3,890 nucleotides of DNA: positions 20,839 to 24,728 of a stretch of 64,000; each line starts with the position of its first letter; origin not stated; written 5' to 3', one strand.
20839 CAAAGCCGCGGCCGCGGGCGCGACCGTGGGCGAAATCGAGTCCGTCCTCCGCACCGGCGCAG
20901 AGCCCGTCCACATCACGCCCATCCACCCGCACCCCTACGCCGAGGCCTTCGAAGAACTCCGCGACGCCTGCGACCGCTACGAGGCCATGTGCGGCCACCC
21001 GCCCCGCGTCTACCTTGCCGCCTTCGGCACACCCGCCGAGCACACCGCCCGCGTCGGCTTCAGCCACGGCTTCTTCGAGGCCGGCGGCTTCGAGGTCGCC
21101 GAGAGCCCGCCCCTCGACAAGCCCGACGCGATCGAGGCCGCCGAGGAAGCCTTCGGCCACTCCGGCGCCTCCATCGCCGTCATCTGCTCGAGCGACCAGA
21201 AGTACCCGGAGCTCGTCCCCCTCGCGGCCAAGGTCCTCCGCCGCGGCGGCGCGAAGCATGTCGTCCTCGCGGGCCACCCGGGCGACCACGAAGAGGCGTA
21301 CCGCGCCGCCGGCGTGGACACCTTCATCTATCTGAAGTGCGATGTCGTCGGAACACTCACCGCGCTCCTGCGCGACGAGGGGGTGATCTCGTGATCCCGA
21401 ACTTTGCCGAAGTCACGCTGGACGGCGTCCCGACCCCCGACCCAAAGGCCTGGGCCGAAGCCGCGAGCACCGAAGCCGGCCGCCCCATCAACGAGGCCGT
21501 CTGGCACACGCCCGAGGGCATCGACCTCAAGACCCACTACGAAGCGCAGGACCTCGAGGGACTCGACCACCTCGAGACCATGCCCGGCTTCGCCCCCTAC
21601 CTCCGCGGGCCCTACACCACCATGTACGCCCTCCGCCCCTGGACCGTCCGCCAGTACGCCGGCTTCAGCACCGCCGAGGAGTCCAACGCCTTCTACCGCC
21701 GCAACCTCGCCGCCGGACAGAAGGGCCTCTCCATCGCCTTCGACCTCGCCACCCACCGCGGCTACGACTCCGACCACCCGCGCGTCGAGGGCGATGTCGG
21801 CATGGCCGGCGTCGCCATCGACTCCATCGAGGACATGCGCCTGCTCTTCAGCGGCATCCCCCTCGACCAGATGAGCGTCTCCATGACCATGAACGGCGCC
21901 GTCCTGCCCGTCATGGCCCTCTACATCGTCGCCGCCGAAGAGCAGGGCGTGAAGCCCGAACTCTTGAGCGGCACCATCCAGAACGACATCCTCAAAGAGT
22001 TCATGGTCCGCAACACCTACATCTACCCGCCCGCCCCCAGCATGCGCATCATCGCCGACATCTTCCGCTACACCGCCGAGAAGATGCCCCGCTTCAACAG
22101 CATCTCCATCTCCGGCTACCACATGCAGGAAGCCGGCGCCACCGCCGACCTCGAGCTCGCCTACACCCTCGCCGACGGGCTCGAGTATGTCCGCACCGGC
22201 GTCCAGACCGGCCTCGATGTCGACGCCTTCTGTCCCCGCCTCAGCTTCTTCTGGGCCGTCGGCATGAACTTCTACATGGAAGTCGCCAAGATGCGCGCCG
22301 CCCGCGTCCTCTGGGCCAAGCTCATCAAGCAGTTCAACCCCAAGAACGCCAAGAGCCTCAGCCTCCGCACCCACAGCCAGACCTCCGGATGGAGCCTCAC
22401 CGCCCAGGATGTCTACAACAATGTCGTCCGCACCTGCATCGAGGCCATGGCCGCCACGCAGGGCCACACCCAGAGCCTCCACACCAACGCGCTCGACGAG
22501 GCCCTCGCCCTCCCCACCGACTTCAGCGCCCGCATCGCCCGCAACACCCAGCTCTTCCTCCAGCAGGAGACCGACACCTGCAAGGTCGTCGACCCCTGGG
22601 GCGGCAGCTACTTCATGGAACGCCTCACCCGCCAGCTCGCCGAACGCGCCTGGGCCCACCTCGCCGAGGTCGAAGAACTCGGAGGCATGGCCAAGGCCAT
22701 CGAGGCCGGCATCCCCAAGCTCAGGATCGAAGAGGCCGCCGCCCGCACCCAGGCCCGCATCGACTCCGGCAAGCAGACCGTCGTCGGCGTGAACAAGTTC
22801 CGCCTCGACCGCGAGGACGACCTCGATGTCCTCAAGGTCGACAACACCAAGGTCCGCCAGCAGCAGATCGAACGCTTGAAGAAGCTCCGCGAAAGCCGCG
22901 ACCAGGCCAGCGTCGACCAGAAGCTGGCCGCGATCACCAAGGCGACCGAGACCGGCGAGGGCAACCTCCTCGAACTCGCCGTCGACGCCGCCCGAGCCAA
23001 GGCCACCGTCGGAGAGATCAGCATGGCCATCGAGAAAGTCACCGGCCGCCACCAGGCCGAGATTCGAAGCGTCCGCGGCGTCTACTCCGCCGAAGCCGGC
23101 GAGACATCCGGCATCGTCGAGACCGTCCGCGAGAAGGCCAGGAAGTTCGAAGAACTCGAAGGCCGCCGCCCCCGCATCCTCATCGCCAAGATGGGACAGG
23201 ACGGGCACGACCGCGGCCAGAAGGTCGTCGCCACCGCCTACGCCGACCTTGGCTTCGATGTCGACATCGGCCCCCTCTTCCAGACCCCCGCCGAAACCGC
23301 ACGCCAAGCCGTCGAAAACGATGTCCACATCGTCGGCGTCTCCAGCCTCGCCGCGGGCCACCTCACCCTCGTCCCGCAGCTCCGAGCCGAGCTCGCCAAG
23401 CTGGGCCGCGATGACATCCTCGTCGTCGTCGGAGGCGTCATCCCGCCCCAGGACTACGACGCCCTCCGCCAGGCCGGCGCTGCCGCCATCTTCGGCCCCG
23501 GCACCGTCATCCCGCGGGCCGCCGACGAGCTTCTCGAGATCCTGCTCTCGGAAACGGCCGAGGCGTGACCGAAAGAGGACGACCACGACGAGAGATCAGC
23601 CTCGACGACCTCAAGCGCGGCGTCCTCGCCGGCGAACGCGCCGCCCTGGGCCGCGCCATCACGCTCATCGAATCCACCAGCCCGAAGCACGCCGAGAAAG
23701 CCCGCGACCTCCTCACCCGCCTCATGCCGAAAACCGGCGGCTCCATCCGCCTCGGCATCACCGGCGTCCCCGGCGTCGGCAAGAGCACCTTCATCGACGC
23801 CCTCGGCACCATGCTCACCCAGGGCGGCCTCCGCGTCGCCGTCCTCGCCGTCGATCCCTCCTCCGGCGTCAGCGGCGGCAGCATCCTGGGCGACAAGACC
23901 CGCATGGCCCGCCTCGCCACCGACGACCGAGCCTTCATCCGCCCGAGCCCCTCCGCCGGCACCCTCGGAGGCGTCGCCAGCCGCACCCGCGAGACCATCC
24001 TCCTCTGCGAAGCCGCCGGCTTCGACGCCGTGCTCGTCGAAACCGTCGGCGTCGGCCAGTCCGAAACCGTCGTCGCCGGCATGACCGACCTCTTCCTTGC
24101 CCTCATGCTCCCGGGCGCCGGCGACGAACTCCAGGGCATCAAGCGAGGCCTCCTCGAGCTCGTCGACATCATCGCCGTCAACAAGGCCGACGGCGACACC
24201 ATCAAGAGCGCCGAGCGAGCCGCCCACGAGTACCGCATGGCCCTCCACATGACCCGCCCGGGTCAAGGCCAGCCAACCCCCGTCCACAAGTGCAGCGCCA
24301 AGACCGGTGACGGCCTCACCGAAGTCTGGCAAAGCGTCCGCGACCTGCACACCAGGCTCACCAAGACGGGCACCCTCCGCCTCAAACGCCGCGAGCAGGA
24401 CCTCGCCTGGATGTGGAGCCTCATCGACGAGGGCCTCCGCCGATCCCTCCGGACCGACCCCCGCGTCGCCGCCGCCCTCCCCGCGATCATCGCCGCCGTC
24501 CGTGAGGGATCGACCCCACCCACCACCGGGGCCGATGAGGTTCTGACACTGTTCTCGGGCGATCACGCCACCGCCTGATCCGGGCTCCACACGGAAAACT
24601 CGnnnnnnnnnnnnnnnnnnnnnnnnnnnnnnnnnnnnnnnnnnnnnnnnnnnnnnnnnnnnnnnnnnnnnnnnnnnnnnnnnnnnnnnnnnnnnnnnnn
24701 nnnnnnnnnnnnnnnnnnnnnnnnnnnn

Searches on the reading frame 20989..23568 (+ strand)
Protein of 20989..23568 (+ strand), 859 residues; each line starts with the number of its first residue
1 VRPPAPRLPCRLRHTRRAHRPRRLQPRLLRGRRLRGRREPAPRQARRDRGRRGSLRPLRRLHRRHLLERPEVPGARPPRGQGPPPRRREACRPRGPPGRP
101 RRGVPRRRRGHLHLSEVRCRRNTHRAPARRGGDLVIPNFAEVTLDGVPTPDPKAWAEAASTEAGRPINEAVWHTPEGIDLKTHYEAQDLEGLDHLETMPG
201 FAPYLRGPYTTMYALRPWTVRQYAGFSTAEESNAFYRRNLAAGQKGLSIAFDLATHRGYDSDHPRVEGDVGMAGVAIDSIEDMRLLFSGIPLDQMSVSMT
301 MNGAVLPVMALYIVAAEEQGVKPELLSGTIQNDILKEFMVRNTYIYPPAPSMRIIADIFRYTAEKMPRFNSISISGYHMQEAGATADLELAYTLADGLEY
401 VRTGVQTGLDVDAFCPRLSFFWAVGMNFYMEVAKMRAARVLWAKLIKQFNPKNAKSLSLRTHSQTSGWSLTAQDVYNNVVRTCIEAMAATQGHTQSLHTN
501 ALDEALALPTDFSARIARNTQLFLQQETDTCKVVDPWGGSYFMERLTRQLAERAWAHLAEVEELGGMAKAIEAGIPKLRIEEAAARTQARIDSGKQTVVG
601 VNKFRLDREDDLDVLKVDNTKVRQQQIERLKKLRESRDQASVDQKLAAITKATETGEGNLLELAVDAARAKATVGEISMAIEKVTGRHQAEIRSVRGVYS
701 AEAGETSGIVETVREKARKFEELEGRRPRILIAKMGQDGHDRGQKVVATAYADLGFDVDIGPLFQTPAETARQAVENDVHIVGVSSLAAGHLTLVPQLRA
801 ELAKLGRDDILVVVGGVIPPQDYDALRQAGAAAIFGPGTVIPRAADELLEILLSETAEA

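Call 35: search_protein_families(library=pfam, proteins=[window:20989-23568:+], max_evalue=0.001)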
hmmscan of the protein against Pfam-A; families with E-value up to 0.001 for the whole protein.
window:20989-23568:+ (859 aa): 2 families
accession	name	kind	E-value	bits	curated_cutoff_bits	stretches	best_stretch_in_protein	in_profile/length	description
PF01642.28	MM_CoA_mutase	-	6.4e-234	777.7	22.1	1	174-686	2-512/512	Methylmalonyl-CoA mutase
PF02310.24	B12-binding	-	1e-19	71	32.1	1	729-840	2-115/121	B12 binding domain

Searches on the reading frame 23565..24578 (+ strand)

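Call 35: search_protein_families(library=pfam, proteins=[window:23565-24578:+], max_evalue=0.001)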
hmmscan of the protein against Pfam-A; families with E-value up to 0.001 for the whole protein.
window:23565-24578:+ (337 aa): 4 families
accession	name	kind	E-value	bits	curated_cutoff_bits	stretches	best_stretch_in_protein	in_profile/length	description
PF03308.22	MeaB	-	1.4e-107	359.2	23.1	1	28-296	1-269/273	Methylmalonyl Co-A mutase-associated GTPase MeaB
PF13555.12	AAA_29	-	0.00015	21.9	27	1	65-86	27-48/61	P-loop containing region of AAA domain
PF01656.29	CbiA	-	0.00036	20.9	25.4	1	70-188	9-54/125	CobQ/CobB/MinD/ParA nucleotide binding domain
PF03029.23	ATP_bind_1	-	0.0009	19.5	27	0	65-99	1-35/240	Conserved hypothetical ATP binding protein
